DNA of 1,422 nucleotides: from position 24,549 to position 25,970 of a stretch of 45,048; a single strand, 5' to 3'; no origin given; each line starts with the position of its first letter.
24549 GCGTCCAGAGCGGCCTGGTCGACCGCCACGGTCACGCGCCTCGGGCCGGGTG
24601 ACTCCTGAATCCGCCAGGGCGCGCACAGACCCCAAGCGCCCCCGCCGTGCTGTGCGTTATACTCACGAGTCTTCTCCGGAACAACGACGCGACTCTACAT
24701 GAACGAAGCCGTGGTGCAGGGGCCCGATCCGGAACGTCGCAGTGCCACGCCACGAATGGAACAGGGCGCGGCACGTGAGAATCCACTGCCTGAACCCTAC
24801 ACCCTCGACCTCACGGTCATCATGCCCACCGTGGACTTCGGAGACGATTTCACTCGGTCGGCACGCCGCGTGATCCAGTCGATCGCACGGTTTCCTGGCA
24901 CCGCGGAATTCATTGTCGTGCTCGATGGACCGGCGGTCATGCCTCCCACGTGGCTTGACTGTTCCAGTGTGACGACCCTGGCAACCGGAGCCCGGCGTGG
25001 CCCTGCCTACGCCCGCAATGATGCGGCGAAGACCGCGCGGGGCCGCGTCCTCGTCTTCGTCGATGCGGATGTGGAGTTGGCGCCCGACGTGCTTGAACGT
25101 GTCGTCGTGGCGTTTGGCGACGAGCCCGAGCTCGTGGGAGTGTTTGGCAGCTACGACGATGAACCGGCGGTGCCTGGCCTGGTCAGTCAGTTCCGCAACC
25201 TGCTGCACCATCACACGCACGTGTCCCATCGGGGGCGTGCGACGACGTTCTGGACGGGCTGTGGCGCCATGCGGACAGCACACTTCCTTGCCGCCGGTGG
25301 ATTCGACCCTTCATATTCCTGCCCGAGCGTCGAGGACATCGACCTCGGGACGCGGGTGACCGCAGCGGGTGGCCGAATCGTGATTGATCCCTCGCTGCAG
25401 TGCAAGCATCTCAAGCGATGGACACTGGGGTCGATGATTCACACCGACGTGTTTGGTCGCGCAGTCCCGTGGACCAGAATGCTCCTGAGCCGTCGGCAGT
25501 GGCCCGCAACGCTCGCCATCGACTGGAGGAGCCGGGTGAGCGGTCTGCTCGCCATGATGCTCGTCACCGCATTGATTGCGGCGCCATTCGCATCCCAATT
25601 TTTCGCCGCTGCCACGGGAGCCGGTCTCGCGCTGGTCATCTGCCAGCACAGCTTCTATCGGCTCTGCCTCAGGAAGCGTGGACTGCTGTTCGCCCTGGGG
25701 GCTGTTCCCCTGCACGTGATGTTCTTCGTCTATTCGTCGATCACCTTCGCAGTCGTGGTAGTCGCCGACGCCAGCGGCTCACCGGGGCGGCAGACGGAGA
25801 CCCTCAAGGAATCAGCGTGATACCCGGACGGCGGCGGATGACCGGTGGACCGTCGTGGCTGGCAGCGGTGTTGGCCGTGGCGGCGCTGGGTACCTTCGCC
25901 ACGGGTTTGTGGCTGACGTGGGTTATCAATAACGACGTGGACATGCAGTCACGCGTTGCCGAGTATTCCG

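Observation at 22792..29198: Outward-facing module: MsbA/PglK-type exporter, membrane GT2, GT-C protein and Wzy_C-TPR, a candidate lipid-linked glycan flipping and transfer system (possibly protein O-glycosylation)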

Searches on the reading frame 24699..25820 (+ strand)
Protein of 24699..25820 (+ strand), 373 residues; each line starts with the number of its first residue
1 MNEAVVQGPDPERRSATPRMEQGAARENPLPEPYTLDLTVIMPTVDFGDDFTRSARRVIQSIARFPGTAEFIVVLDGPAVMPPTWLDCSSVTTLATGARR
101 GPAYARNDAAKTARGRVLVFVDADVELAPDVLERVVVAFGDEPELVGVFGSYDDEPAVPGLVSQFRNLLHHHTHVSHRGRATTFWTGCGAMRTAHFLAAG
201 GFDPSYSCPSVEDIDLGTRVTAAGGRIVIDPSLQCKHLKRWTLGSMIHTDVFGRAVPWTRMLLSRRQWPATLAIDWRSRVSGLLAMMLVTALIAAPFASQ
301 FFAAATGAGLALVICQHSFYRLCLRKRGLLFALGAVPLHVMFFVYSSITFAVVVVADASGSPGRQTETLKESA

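Call 6: search_protein_families(library=pfam, proteins=[window:24699-25820:+], max_evalue=0.01)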
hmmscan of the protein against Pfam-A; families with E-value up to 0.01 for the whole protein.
window:24699-25820:+ (373 aa): 6 families
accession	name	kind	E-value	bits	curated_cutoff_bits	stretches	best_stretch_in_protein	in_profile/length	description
PF00535.33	Glycos_transf_2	-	2.9e-12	47.3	23.3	1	56-189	14-156/168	Glycosyl transferase family 2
PF13641.12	Glyco_tranf_2_3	-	7.9e-09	36.3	27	1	100-243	69-217/230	Glycosyltransferase like family 2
PF13506.12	Glyco_transf_21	-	9.1e-06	25.7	21.7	1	110-235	26-153/174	Glycosyl transferase family 21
PF10111.15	Glyco_tranf_2_2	-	1.8e-05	24.8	27.3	0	101-135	68-102/276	Glycosyltransferase like family 2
PF02709.20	Glyco_transf_7C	-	0.00037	20.5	23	1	172-229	7-64/78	N-terminal domain of galactosyltransferase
PF13632.12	Glyco_trans_2_3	-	0.00093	19.5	27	1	119-305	3-191/198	Glycosyl transferase family group 2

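Call 7: search_protein_families(library=ncbifam, proteins=[window:24699-25820:+], max_evalue=0.01)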
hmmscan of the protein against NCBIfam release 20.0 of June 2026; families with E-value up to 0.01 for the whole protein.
window:24699-25820:+ (373 aa): 9 families
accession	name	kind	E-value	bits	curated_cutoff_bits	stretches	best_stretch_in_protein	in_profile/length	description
NF041875.1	EPS_EpsD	equivalog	7e-18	65.1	370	1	39-232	2-201/325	exopolysaccharide biosynthesis glycosyltransferase EpsD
TIGR03965.1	mycofact_glyco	equivalog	6.2e-17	61.6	280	1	20-295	58-331/467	mycofactocin biosynthesis glycosyltransferase MftF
TIGR04283.1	glyco_like_mftF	equivalog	2.1e-08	34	182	1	53-248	12-196/221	TIGR04283 family arsenosugar biosynthesis glycosyltransferase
TIGR03472.1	HpnI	equivalog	7.4e-06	25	310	1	110-329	122-334/373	bacteriohopanetetrol glucosamine biosynthesis glycosyltransferase HpnI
NF038302.1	EPS_HpsE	equivalog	0.00045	19.3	300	1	97-151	69-122/307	hormogonium polysaccharide biosynthesis glycosyltransferase HpsE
NF038299.1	EPS_HpsN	equivalog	0.00089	18.3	425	1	105-150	72-117/317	hormogonium polysaccharide biosynthesis glycosyltransferase HpsN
NF007482.0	PRK10073.1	equivalog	0.0036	16.4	423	1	70-136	37-107/334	glycosyltransferase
NF041394.1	GtaseAglG_Halo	equivalog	0.0055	16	440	1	69-142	33-110/304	glucosyl-dolichyl phosphate glucuronosyltransferase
NF047683.1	TeichurnBiosyTuaG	equivalog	0.0065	16.1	400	1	98-152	70-123/252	teichuronic acid biosynthesis protein TuaG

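Call 29: list_cluster_members(proteins=[window:24699-25820:+, window:25838-27013:+, window:20359-21504:-, window:21558-22508:-, window:19338-20312:+, window:9494-10783:+, window:14418-17063:+, window:36153-37088:+, window:30496-31485:+, window:22792-24537:+])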
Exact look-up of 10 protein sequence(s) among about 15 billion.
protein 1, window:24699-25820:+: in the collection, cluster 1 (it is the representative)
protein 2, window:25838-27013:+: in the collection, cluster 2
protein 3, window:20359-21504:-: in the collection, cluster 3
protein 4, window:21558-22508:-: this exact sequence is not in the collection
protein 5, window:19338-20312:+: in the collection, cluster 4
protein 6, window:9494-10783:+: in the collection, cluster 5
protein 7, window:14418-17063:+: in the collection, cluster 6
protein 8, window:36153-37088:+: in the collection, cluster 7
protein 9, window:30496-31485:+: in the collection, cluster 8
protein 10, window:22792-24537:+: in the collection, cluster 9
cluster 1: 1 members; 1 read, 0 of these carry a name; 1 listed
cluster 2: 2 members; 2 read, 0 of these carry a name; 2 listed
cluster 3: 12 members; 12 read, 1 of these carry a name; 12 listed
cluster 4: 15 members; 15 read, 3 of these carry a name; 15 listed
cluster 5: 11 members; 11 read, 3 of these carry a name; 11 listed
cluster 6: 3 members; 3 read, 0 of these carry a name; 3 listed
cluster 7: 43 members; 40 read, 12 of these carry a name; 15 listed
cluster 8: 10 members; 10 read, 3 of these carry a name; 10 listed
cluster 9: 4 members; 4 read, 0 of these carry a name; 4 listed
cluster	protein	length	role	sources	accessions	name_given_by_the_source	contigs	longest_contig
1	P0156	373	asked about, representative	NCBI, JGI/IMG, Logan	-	-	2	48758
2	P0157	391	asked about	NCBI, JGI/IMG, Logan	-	-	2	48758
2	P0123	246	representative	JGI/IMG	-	-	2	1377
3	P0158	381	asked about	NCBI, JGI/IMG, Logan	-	-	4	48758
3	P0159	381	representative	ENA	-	-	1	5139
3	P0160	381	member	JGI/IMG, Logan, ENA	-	lipopolysaccharide biosynthesis protein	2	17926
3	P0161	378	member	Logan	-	-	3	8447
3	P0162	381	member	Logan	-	-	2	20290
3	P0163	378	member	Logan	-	-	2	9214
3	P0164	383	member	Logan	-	-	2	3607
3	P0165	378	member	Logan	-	-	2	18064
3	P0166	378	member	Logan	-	-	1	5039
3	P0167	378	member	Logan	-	-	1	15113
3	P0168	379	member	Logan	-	-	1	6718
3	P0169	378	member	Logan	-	-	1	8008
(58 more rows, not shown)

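Call 40: search_solved_structures(query=window:24699-25820:+, max_evalue=1)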
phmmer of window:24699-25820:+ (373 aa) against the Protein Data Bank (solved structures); distinct sequences matched with E-value up to 1: 4.
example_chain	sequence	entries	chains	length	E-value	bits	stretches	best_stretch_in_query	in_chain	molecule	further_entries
6yv7_B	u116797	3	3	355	0.0081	18.8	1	90-237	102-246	Glycosyl transferase, family 2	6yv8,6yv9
6yv7_A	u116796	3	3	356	0.0082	18.8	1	90-237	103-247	Glycosyl transferase, family 2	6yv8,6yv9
3hly_A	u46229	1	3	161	0.29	13.7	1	108-171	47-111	Flavodoxin-like domain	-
7lq5_A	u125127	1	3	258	0.83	12.2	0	163-236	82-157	Cytochrome c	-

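Call 51: find_homologous_proteins(query=window:24699-25820:+, max_evalue=0.00001)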
Query window:24699-25820:+ (373 aa): 2733 proteins with E <= 0.00001 among 8000 candidates; the best 120 are listed.
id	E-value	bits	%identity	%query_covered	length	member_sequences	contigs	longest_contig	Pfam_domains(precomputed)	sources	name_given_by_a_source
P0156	3.2e-249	844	100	100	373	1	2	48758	PF10111.15,PF13506.14,PF13641.13,PF00535.33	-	-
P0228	5.8e-207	705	84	100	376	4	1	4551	PF10111.15,PF13506.14,PF13641.13,PF00535.33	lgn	-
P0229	1.1e-198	678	81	100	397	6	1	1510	PF10111.15,PF13506.14,PF13641.13,PF00535.33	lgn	-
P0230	7.0e-152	524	65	100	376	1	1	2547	PF10111.15,PF13506.14,PF13641.13,PF00535.33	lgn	-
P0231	1.9e-151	523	65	98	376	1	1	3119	PF10111.15,PF13506.14,PF13641.13,PF00535.33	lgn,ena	-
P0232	1.3e-148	513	65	98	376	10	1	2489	PF10111.15,PF13506.14,PF13641.13,PF00535.33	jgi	jgi:GT2 family glycosyltransferase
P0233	4.0e-145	502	62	98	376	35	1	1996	PF10111.15,PF13506.14,PF13641.13,PF00535.33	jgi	jgi:hypothetical protein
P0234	2.1e-143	496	64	92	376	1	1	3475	PF10111.15,PF13506.14,PF13641.13,PF00535.33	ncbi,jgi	jgi:GT2 family glycosyltransferase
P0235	5.3e-143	495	67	87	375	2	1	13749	PF13632.13,PF10111.15,PF13506.14,PF13641.13,PF00535.33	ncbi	ncbi:MAG: glycosyltransferase family 2 protein [Planctomycetaceae bacterium]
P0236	3.0e-141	489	66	91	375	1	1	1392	PF10111.15,PF13506.14,PF13641.13,PF00535.33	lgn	-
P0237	4.1e-141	489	63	95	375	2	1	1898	PF10111.15,PF13506.14,PF13641.13,PF00535.33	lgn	-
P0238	3.1e-137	476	59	96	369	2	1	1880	PF10111.15,PF13506.14,PF13641.13,PF00535.33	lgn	-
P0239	6.4e-134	465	64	90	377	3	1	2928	PF13632.13,PF10111.15,PF13506.14,PF13641.13,PF00535.33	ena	-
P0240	1.4e-129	451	57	99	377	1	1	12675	PF13632.13,PF10111.15,PF13506.14,PF13641.13,PF00535.33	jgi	jgi:cellulose synthase/poly-beta-1,6-N-acetylglucosamine synthase-like glycosyltransferase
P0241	1.1e-128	448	63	89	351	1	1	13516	PF10111.15,PF13641.13,PF00535.33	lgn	-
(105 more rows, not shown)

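Call 62: predict_structure(alignment_id=A3)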
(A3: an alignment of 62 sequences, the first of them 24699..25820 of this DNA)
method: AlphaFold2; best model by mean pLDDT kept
length: 373 residues; sequences in the alignment: 62
mean_pLDDT: 88.3   pTM: 0.84
mean pLDDT of the five models: 88.3, 86.6, 86.5, 86.2, 84.7
residues with pLDDT >= 90: 297; 70-90: 27; 50-70: 10; < 50: 39
segments of 3 or more residues with pLDDT < 50: 1-29, 365-373
pLDDT, mean of each block of 10 residues (from residue 1): 37 44 44 81 97 97 96 96 95 95 96 97 96 97 97 92 96 94 91 96 89 93 95 95 95 92 84 82 98 98 98 97 98 98 96 92 50 35
secondary structure, 60 per line:
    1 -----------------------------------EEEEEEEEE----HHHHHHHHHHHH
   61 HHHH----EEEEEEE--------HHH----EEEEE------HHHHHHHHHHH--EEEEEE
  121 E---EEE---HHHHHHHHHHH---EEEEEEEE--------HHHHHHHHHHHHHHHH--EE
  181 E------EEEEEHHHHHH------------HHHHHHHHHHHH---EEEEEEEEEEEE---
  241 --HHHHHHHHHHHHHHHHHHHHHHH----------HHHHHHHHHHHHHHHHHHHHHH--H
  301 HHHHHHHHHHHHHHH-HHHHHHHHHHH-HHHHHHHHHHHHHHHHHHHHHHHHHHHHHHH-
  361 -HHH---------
elements in order: E36-44 H49-64 E69-75 E91-95 H102-112 E115-121 E125-127 H131-141 E145-152 H161-176 E179-181 E188-192 H193-198 H211-222 E226-237 H243-265 H276-297 H300-315 H317-327 H329-359

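Call 65: fold_search(model_id=the predicted structure, library=pdb)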
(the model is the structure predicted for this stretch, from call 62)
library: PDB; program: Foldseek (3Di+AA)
matches with E <= 10: 1286; with E <= 0.001: 446
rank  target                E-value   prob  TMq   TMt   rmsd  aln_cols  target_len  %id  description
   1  6yv7_B                2.8e-11  1.00  0.46  0.49  13.1       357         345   19  Mannosyltransferase PcManGT from Pyrobaculum calidifontis (released 2020-07-22)
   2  7sp9_A                5.3e-11  1.00  0.58  0.45   8.2       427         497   14  Chlorella virus Hyaluronan Synthase in the GlcNAc-primed channel-closed state (released 2022-04-06)
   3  7sp8_A                7.5e-11  1.00  0.59  0.46   8.2       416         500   13  Chlorella virus Hyaluronan Synthase bound to UDP-GlcNAc (released 2022-04-06)
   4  9yq5_A                7.5e-11  1.00  0.46  0.36  15.5       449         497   14  Chlorella virus hyaluronan synthase bound to an inserted UDP-GlcA (released 2025-12-10)
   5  8ujf_A                7.9e-11  1.00  0.46  0.34  13.0       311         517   17  X-ray crystal structure of Toxoplasma gondii GalNAc-T3 in complex with UDP-GalNAc, Mn2+, and Muc5AC-3,13 (released 2024-05-15)
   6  9omn_B                7.9e-11  1.00  0.43  0.57  10.3       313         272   15  WrtF fucosyltransferase - GDP-2-deoxy-2-fluoro-beta-L-fucose (released 2025-10-29)
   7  9omm_A                8.8e-11  1.00  0.41  0.57   6.0       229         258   16  WrtF fucosyltransferase - tetrasaccharide product (released 2025-10-29)
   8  6e7i_A                9.9e-11  1.00  0.46  0.35   7.3       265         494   17  Human ppGalNAcT2 I253A/L310A Mutant with EA2 and UDP (released 2020-01-29)
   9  7sp7_A                1.2e-10  1.00  0.61  0.47   6.8       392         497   15  Chlorella virus hyaluronan synthase inhibited by UDP (released 2022-04-06)
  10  8sne_A                1.4e-10  1.00  0.57  0.45   8.5       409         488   14  Chlorella virus Hyaluronan Synthase bound to GlcA extended GlcNAc primer and UDP (released 2024-05-01)
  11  4p00_A                2.0e-10  1.00  0.60  0.33  10.0       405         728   16  Bacterial Cellulose Synthase in complex with cyclic-di-GMP and UDP (released 2014-04-09)
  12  6p61_B                2.1e-10  1.00  0.42  0.79   4.1       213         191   16  Structure of a Glycosyltransferase from Leptospira borgpetersenii serovar Hardjo-bovis (strain JB197) (released 2019-07-10)
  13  7sp6_A                2.1e-10  1.00  0.56  0.44   8.6       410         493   15  Chlorella virus hyaluronan synthase (released 2022-04-06)
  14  6yv7_A                2.3e-10  1.00  0.47  0.51  12.5       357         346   19  Mannosyltransferase PcManGT from Pyrobaculum calidifontis (released 2020-07-22)
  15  9omh_A                2.4e-10  1.00  0.42  0.56  10.2       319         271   14  WrtF fucosyltransferase - Apo (released 2025-10-29)
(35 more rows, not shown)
